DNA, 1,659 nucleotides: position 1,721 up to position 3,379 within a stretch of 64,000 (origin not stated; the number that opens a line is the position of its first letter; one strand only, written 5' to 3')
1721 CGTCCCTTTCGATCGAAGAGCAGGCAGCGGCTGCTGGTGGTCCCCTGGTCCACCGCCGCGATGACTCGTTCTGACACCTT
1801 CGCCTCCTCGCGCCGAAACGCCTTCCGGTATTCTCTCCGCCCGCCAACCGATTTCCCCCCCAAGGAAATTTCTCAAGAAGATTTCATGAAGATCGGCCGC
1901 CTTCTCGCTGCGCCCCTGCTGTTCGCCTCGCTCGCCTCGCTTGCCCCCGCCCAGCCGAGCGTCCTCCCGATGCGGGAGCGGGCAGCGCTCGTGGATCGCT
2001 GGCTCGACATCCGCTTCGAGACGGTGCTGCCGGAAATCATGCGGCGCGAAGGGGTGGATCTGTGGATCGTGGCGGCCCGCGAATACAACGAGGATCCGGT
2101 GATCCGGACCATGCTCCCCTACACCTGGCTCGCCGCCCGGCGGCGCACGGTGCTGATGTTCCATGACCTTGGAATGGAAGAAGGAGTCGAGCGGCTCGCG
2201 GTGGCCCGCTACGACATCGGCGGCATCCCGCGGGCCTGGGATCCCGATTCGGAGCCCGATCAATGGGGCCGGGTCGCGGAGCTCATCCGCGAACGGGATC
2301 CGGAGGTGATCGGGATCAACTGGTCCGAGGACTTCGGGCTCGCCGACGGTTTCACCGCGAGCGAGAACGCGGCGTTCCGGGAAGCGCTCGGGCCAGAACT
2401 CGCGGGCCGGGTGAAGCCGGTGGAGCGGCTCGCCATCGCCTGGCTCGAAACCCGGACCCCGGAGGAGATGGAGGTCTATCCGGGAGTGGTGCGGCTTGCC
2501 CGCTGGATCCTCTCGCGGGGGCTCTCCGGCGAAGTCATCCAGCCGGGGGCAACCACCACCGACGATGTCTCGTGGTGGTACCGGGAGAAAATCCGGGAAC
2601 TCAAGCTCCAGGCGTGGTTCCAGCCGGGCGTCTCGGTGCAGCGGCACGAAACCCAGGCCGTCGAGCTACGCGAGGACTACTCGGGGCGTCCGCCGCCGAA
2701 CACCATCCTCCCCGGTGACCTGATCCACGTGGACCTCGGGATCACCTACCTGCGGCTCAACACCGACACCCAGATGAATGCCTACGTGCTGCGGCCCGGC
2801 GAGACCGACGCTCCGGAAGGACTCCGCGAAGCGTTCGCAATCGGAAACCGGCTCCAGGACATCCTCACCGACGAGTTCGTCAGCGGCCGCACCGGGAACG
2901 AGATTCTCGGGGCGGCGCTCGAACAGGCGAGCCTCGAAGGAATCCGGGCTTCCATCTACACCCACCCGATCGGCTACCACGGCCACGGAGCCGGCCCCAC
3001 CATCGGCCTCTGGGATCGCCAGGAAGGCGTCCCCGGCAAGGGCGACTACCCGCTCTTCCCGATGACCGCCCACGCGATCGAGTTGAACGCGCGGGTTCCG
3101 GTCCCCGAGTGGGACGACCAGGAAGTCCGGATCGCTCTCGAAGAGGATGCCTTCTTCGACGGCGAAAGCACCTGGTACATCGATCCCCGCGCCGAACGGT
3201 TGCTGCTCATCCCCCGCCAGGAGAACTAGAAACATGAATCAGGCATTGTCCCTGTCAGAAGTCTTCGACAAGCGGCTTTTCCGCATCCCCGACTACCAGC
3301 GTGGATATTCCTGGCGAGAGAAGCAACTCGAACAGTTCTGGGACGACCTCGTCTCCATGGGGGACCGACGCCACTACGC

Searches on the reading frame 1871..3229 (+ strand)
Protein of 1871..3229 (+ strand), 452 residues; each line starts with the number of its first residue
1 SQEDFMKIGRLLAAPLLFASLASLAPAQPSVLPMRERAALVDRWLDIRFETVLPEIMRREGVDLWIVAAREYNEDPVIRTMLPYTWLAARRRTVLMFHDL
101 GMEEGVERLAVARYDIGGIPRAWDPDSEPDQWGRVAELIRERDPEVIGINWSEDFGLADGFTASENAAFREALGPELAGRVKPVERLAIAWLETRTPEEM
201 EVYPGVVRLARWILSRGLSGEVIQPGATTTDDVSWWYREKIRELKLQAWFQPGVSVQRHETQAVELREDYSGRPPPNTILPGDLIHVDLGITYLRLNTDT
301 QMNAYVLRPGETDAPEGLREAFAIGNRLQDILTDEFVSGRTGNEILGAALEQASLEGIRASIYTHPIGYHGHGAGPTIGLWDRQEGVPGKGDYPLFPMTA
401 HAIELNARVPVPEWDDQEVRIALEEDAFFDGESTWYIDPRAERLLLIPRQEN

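Call 5: search_protein_families(library=pfam, proteins=[window:1871-3229:+], max_evalue=0.01)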
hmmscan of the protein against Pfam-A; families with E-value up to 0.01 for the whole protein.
window:1871-3229:+ (452 aa): 1 family
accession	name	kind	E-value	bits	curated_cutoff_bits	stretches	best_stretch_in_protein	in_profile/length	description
PF00557.29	Peptidase_M24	-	4.2e-06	27.1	23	1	222-375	20-159/208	Metallopeptidase family M24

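Call 6: search_protein_families(library=padloc, proteins=[window:1871-3229:+], max_evalue=0.01)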
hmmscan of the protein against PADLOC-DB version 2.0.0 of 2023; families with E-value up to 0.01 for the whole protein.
window:1871-3229:+ (452 aa): 0 families

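Call 8: search_protein_families(library=ncbifam, proteins=[window:1871-3229:+], max_evalue=0.001)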
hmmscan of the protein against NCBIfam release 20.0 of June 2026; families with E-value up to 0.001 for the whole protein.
window:1871-3229:+ (452 aa): 0 families

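Call 12: find_related_loci(query=window:1886-3229:+, collection=genome_contigs, flank=10000)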
Query window:1886-3229:+ (447 aa) in genome_contigs; peptide patterns used: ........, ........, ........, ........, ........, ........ (x = any residue, [..] = any of these).
600 stretches matched a pattern (row limit reached: there are more); 578 encode a relative of the query (tblastn E <= 1e-3); the best 80 are kept; 80 distinct loci.
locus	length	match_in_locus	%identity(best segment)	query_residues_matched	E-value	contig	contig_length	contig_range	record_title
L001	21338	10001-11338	89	1-446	0e+0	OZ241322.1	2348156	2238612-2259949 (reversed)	MAG: Vicinamibacteria bacterium isolate e57db084-d0b4-413a-9b9d-0a793531acb6 genome assembly, chromosome: 1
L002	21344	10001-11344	78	5-444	0e+0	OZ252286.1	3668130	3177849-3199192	MAG: Candidatus Marinacidobacterium sp. isolate 2fc02975-8019-4601-bdd3-05d84ce2460d genome assembly, chromosome: 1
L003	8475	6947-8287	79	5-444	0e+0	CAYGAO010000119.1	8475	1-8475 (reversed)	MAG TPA_asm: uncultured Acidobacteriota bacterium isolate ERP110561_co1_40 genome assembly, contig: NODE_5301_length_847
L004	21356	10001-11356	77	1-444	0e+0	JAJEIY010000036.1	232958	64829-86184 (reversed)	MAG: Acidobacteria bacterium isolate p16x63bins.69 k141_393170, whole genome shotgun sequence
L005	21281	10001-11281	81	22-444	0e+0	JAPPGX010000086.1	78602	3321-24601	MAG: Acidobacteriota bacterium isolate RHO1_bin_67 NODE_745_length_78602_cov_25.726164, whole genome shotgun sequence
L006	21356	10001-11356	76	1-444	0e+0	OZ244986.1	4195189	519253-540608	MAG: Candidatus Marinacidobacterium sp. isolate 3944564f-3231-43fa-8f4a-73563c7b229a genome assembly, chromosome: 1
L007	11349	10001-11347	76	1-441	0e+0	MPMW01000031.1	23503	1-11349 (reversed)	MAG: Acidobacteria bacterium bin61 NODE_3018_length_23503_cov_14.7858_ID_6035, whole genome shotgun sequence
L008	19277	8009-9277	81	24-442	0e+0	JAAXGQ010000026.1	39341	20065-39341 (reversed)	MAG: Vicinamibacteraceae bacterium isolate Plut_88867 filtered_Plut_88867_genomic_contig_15902, whole genome shotgun seq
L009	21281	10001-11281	78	22-444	0e+0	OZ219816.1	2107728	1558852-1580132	MAG: Vicinamibacteria bacterium isolate 9f2a63bf-6400-4679-989b-6d6b125ab8ea genome assembly, chromosome: 2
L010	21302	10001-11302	69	13-444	0e+0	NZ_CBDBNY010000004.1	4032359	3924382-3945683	MAG: Candidatus Palauibacter sp. isolate 9c20def5-05d6-4f68-ae38-90b01f08d4a3 contig_3, whole genome shotgun sequence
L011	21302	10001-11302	69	13-444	0e+0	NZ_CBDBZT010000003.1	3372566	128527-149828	MAG: Candidatus Palauibacter sp. isolate d913a111-4b0a-4343-aa09-6fb2a46b27a4 contig_3, whole genome shotgun sequence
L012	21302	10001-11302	69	13-444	0e+0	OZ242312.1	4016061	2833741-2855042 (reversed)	MAG: Gemmatimonadota bacterium isolate 199b9089-fb52-4512-a5e9-bc908b5c825e genome assembly, chromosome: 1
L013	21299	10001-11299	69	13-443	0e+0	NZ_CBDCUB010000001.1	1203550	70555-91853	MAG: Candidatus Palauibacter sp. isolate cc05a73e-5b7f-4338-bfa9-6e459683daed contig_1, whole genome shotgun sequence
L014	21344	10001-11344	65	1-444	0e+0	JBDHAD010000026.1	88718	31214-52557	MAG: Gemmatimonadota bacterium isolate M3-44_Bin_137 M3-44_Bin_137_scaffold_2739, whole genome shotgun sequence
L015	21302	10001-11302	68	13-444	0e+0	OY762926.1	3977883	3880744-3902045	MAG: Gemmatimonadota bacterium isolate 6e3ee631-f785-49ea-85f7-2f24cfa146af genome assembly, chromosome: 1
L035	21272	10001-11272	91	23-446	0e+0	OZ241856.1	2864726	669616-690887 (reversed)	MAG: Candidatus Marinacidobacterium sp. isolate 57d0b85c-66d1-4277-a7e3-fd04592ce509 genome assembly, chromosome: 1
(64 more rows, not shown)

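Call 20: search_protein_families(library=pfam, proteins=[L035:11295-12452:+, L035:12517-13749:-, L035:12568-14058:+, L035:13921-15309:-, L035:14116-15600:+, L001:11800-13992:-, L001:11525-12955:-, L001:13092-16082:-, L001:13674-16025:+], max_evalue=0.001)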
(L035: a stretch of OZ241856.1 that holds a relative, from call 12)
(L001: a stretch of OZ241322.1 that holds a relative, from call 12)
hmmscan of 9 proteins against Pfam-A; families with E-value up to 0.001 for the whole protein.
L035:11295-12452:+ (385 aa): 0 families

L035:12517-13749:- (410 aa): 1 family
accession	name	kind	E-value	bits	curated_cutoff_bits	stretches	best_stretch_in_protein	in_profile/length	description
PF06114.19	Peptidase_M78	-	5.4e-14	52.5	22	1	221-324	22-122/123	IrrE N-terminal-like domain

L035:12568-14058:+ (496 aa): 0 families

L035:13921-15309:- (462 aa): 0 families

L035:14116-15600:+ (494 aa): 4 families
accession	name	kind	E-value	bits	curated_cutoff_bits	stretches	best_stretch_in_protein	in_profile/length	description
PF09334.17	tRNA-synt_1g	-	4.5e-100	335.6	20.1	2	136-357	162-390/391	tRNA synthetases class I (M)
PF00133.28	tRNA-synt_1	-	5.5e-27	95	22.7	2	219-332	297-412/414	tRNA synthetases class I (I, L, M and V)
PF01406.26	tRNA-synt_1e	-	7.2e-07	29.3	27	0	251-324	209-283/301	tRNA synthetases class I (C) catalytic domain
PF19303.5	Anticodon_3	-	3.2e-06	27.5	23.5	1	379-471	16-106/152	Anticodon binding domain of methionyl tRNA ligase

L001:11800-13992:- (730 aa): 0 families

L001:11525-12955:- (476 aa): 0 families

L001:13092-16082:- (996 aa): 1 family
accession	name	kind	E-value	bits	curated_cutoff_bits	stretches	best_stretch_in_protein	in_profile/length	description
PF07676.18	PD40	-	2.1e-11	43.9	20.9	0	326-349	13-37/38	WD40-like Beta Propeller Repeat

L001:13674-16025:+ (783 aa): 0 families

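Call 33: search_protein_families(library=padloc, proteins=[L035:11295-12452:+, L035:12517-13749:-], max_evalue=0.01)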
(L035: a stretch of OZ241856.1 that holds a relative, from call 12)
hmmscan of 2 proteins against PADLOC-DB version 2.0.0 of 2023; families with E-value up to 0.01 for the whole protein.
L035:11295-12452:+ (385 aa): 2 families
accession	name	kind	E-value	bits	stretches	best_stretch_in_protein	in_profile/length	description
PDLC04714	PDC-M57B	-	1.2e-83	278.4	1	154-383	3-236/238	-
PDLC04713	PDC-M57B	-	1e-15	56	1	167-363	7-193/211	-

L035:12517-13749:- (410 aa): 17 families
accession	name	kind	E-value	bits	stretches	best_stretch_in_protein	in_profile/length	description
PDLC03949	RmrA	-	4.2e-15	53.5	2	217-348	165-286/363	-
PDLC04141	capP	-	1.9e-10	38.7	1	211-327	37-153/242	capP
PDLC03945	RmrA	-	4.1e-09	34.1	1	237-346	202-312/394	-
PDLC03952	RmrA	-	5.7e-08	30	1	209-344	187-319/395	-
PDLC03946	RmrA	-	8.1e-08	29.4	1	220-344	169-284/357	-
PDLC03944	RmrA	-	4.3e-07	27.3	1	233-348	189-304/384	-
PDLC03953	RmrA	-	4.8e-07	27.3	1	34-338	6-294/373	-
PDLC03948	RmrA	-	7.4e-07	26.4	1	186-345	159-307/397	-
PDLC03947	RmrA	-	1.7e-05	21.8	1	226-335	192-298/383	-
PDLC03951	RmrA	-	5.9e-05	20.2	1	239-337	203-295/400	-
PDLC04776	PDC-M69B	-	9.6e-05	20.2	1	216-294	56-136/272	-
PDLC03943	RmrA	-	0.00033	17.8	1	227-335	177-280/370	-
PDLC03955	RmrA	-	0.0005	17.4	1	61-332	52-295/371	-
PDLC03982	PD-Lambda-2_B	-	0.00081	16.8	1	243-323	292-373/402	-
PDLC03950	RmrA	-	0.0043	14.1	1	211-292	166-244/369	-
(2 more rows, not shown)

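Call 61: search_protein_families(library=pfam, proteins=[L004:11403-12752:+, L004:12809-14206:+, L004:14206-15543:+, L004:15917-16345:+, L004:17031-19469:-, L006:11641-12015:-, L009:13239-13547:+, L009:13540-13800:+, L008:10818-13751:-, L001:16240-18906:-], max_evalue=0.001)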
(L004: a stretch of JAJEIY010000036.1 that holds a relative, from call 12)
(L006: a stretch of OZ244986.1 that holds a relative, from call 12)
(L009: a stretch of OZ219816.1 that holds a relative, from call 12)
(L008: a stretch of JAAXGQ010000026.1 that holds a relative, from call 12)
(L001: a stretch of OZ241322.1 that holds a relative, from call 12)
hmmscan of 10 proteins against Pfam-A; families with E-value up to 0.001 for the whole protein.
L004:11403-12752:+ (449 aa): 2 families
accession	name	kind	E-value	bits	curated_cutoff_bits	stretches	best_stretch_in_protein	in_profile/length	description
PF02447.22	GntP_permease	-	1.3e-79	268.5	22.5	1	3-443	5-438/440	GntP family permease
PF03600.22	CitMHS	-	8.6e-15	55.1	31.9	1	24-392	9-336/336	Citrate transporter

L004:12809-14206:+ (465 aa): 3 families
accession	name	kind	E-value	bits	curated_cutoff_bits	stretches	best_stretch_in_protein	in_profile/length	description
PF01408.29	GFO_IDH_MocA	-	7.5e-17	62.6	24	1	64-181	2-119/120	Oxidoreductase family, NAD-binding Rossmann fold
PF22725.1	GFO_IDH_MocA_C3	-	1.3e-09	38.5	27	1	254-351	33-123/124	GFO/IDH/MocA C-terminal domain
PF19051.5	GFO_IDH_MocA_C2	-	4.1e-05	23.7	23.3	1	232-284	50-103/254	Oxidoreductase family, C-terminal alpha/beta domain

L004:14206-15543:+ (445 aa): 1 family
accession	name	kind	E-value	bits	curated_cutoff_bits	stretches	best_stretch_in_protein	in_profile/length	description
PF06439.18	3keto-disac_hyd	-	3.2e-86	288.6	26.8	2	57-263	1-187/187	3-keto-disaccharide hydrolase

L004:15917-16345:+ (142 aa): 0 families

L004:17031-19469:- (812 aa): 2 families
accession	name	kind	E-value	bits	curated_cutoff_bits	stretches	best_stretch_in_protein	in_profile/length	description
PF07676.18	PD40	-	3.8e-19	68.5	20.9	2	80-114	2-37/38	WD40-like Beta Propeller Repeat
PF25174.1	Beta-prop_THOC3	-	0.00054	19.5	305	0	73-160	75-158/272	THOC3 beta-propeller domain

L006:11641-12015:- (124 aa): 0 families

L009:13239-13547:+ (102 aa): 1 family
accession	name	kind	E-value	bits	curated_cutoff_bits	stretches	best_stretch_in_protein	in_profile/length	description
PF10387.14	DUF2442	-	2e-10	41.2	23.9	1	15-82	3-68/72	Protein of unknown function (DUF2442)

L009:13540-13800:+ (86 aa): 1 family
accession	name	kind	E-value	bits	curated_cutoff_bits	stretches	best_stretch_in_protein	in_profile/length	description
PF13711.11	DUF4160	-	4.8e-20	72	23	1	9-71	1-65/65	Domain of unknown function (DUF4160)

L008:10818-13751:- (977 aa): 1 family
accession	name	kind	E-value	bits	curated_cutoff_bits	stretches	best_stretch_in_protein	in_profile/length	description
PF07676.18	PD40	-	4.8e-14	52.3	20.9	1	237-271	2-37/38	WD40-like Beta Propeller Repeat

L001:16240-18906:- (888 aa): 2 families
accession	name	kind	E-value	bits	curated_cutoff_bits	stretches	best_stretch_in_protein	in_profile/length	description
PF07969.17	Amidohydro_3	-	7e-25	88.9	29.7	2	783-865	389-471/472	Amidohydrolase family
PF01979.26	Amidohydro_1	-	8.3e-11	42.2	25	1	791-842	275-323/345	Amidohydrolase family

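Call 68: list_cluster_members(proteins=[window:1886-3229:+, window:6293-6748:-, window:7053-7676:-, window:9286-10620:-, window:56174-57679:-, window:58505-63196:-])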
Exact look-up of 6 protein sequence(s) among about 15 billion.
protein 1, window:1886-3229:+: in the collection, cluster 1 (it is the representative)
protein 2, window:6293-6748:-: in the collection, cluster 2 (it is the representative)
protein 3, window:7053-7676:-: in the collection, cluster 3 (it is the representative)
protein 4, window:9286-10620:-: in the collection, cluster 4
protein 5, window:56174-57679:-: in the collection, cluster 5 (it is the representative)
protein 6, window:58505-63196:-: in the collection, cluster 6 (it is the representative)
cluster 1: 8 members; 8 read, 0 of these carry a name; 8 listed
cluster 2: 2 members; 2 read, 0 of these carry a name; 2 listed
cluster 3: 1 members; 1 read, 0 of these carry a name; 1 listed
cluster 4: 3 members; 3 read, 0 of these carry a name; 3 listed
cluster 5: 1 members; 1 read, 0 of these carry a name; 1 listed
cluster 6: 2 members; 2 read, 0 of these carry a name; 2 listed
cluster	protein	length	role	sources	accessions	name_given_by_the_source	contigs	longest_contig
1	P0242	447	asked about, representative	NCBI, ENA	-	-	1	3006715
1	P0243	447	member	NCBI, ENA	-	-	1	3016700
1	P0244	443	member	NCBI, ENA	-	-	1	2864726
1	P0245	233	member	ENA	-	-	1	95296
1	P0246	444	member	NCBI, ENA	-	-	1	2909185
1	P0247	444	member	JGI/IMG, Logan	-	-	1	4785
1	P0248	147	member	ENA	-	-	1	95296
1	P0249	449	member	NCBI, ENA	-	-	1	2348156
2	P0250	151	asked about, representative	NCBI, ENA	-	-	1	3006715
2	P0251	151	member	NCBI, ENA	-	-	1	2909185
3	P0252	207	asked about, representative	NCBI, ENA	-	-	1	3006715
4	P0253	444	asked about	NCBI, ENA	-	-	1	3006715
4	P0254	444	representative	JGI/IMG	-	-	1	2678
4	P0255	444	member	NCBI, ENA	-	-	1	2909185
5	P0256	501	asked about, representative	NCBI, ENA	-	-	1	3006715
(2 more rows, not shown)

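Call 69: find_encoding_contigs(protein=P0243, flank=10000, max_places=2)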
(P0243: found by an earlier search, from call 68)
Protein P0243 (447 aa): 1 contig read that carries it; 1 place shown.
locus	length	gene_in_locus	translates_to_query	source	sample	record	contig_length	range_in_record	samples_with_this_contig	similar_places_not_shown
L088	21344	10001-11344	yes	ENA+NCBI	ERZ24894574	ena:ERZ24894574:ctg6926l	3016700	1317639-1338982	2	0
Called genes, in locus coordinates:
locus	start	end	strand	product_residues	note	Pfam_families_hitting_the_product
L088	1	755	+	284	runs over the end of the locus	PF00528:BPD_transp_1 (weak)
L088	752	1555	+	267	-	PF00528:BPD_transp_1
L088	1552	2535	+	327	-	PF01547:SBP_bac_1, PF13531:SBP_bac_11, PF13416:SBP_bac_8, PF13343:SBP_bac_6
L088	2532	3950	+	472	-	PF03972:MmgE_PrpD_N (weak), PF19305:MmgE_PrpD_C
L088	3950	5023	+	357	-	PF00005:ABC_tran, PF13304:AAA_21 (faint), PF08402:TOBE_2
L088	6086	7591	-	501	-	PF00370:FGGY_N, PF02782:FGGY_C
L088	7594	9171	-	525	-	PF07969:Amidohydro_3, PF01979:Amidohydro_1 (faint)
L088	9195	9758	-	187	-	-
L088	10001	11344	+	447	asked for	-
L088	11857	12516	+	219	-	-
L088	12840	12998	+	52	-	-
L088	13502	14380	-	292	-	PF02086:MethyltransfD12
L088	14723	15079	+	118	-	-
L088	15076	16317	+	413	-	PF04389:Peptidase_M28, PF01546:Peptidase_M20, PF07687:M20_dimer (weak)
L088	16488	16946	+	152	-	PF06445:GyrI-like, PF14526:Cass2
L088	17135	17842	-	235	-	PF09335:VTT_dom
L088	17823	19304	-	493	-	PF00171:Aldedh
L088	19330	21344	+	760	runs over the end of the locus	PF19313:DUF5916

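Call 70: find_encoding_contigs(protein=P0245, flank=10000, max_places=2)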
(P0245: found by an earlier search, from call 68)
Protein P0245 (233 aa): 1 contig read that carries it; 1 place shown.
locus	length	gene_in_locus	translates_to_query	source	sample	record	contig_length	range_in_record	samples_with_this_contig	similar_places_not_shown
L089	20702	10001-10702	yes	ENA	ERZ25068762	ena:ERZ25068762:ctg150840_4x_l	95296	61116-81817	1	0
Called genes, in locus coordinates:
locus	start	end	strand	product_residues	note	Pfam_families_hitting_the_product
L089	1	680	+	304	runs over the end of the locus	PF01547:SBP_bac_1, PF13531:SBP_bac_11, PF13343:SBP_bac_6, PF13416:SBP_bac_8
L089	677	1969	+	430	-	PF03972:MmgE_PrpD_N (weak)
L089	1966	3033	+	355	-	PF00005:ABC_tran, PF08402:TOBE_2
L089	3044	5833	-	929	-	PF20464:MmeI_N, PF20465:MmeI_hel, PF20473:MmeI_Mtase, PF20466:MmeI_TRD, PF20467:MmeI_C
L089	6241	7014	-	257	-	PF02782:FGGY_C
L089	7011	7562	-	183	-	PF00370:FGGY_N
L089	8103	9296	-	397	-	PF07969:Amidohydro_3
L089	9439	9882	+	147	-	-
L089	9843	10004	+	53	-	-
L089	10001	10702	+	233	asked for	PF00557:Peptidase_M24 (weak)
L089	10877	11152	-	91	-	-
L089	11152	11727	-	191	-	-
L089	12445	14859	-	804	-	PF07676:PD40 (faint), PF26549:Tricorn_N, PF26550:Tricorn_2nd (weak), PF26549:Tricorn_N (weak)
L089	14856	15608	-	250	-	PF07286:D-Glu_cyclase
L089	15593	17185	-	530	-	PF07969:Amidohydro_3, PF01979:Amidohydro_1 (weak), PF07969:Amidohydro_3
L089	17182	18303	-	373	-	-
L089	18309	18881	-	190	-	PF03352:Adenine_glyco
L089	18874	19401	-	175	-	PF00694:Aconitase_C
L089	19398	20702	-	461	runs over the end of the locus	PF00330:Aconitase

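Call 71: find_encoding_contigs(protein=P0247, flank=5000, max_places=2)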
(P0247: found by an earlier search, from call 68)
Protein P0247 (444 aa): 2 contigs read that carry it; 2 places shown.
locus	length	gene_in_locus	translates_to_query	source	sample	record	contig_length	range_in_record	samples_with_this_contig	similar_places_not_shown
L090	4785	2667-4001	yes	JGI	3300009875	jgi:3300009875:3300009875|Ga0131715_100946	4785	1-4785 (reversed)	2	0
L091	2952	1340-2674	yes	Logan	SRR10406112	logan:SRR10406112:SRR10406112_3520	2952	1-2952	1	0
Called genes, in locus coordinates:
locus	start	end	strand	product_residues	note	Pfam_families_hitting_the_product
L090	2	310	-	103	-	?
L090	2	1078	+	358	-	?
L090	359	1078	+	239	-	-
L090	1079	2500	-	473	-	PF00370:FGGY_N, PF02782:FGGY_C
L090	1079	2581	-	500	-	PF00370:FGGY_N, PF02782:FGGY_C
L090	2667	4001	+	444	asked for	PF00557:Peptidase_M24 (weak)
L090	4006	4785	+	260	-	?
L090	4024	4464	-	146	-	-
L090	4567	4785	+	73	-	?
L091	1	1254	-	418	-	?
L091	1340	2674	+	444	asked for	PF00557:Peptidase_M24 (weak)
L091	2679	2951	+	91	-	?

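Call 74: search_protein_families(library=padloc, proteins=[L088:11857-12516:+, L088:13502-14380:-, L088:14723-15079:+, L089:10877-11152:-, L089:11152-11727:-, L006:11641-12015:-, L089:3044-5833:-, L009:13239-13547:+, L009:13540-13800:+], max_evalue=0.001)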
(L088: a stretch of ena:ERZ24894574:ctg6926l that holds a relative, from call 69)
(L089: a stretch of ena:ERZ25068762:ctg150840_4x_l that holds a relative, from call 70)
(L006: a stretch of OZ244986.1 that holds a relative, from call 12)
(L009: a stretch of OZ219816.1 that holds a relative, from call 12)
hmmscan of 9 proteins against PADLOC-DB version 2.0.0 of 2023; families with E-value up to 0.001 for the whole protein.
L088:11857-12516:+ (219 aa): 0 families

L088:13502-14380:- (292 aa): 13 families
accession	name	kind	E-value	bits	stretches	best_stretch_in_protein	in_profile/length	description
PDLC03244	MTase_II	-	5e-44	148.6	1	17-292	14-285/295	Type II methyltransferase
PDLC03253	MTase_II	-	3.3e-22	77.4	1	34-253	7-212/253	Type II methyltransferase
PDLC03294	MTase_II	-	5.4e-19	66.9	1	35-274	9-249/272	Type II methyltransferase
PDLC03247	MTase_II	-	1.4e-16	58.5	1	34-252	6-220/282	Type II methyltransferase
PDLC03261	MTase_II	-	6e-11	39.3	1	30-268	24-260/643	Type II methyltransferase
PDLC04018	PD-Lambda-5_B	-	7.2e-11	39.9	1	179-268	158-247/291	-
PDLC03729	oMTase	-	3.1e-10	38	1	31-104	5-76/275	orphan methyltransferase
PDLC03735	oMTase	-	4.9e-10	37.3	1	35-268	12-254/284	orphan methyltransferase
PDLC03349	MTase_II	-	2.3e-08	31.5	1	35-102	10-79/374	Type II methyltransferase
PDLC03383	MTase_II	-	1.5e-07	29.2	1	33-96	21-83/318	Type II methyltransferase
PDLC03266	MTase_II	-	8.3e-07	26.7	1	35-271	19-257/285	Type II methyltransferase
PDLC03287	MTase_II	-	1e-06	25.8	1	36-104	369-437/646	Type II methyltransferase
PDLC03358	MTase_II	-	2.1e-06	25.3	1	38-254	12-235/301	Type II methyltransferase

L088:14723-15079:+ (118 aa): 0 families

L089:10877-11152:- (91 aa): 0 families

L089:11152-11727:- (191 aa): 0 families

L006:11641-12015:- (124 aa): 0 families

L089:3044-5833:- (929 aa): 17 families
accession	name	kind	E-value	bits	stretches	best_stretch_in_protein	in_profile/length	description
PDLC03598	REase_MTase_IIG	-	0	1108.8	1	2-913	2-909/912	Type IIG restriction enzyme-methyltransferase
PDLC03599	REase_MTase_IIG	-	2.9e-78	261.8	2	24-589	21-580/959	Type IIG restriction enzyme-methyltransferase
PDLC03627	REase_MTase_IIG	-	1.3e-73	246.3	2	159-435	209-487/1136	Type IIG restriction enzyme-methyltransferase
PDLC04134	mad2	-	1.6e-47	160.5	1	27-562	7-422/492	mads_2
PDLC02643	DrmMI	-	1.6e-26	90.5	1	476-894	870-1276/1347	DrmMI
PDLC02646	DrmMI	-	3.3e-12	43.4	2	464-597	270-404/792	DrmMI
PDLC02644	DrmMI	-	8.5e-11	38.5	1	465-575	370-483/988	DrmMI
PDLC03021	MTase_I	-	2.6e-08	31.1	1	359-488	187-286/491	Type I methyltransferase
PDLC03335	MTase_II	-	1.7e-06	25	1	359-593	105-308/607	Type II methyltransferase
PDLC03025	MTase_I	-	1.9e-05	21.6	1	355-488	182-282/569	Type I methyltransferase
PDLC03618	REase_MTase_IIG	-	2.4e-05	19.8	0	780-830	1153-1204/1429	Type IIG restriction enzyme-methyltransferase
PDLC03026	MTase_I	-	2.9e-05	21.4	1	360-498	167-277/487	Type I methyltransferase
PDLC03338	MTase_II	-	0.0001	19.2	1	357-499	155-269/604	Type II methyltransferase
PDLC02538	PglX|PglXI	-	0.00016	19.3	1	359-430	59-128/309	PglX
PDLC02523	PglX|PglXI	-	0.00029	16.7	1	353-429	327-405/1428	PglX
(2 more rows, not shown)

L009:13239-13547:+ (102 aa): 0 families

L009:13540-13800:+ (86 aa): 0 families
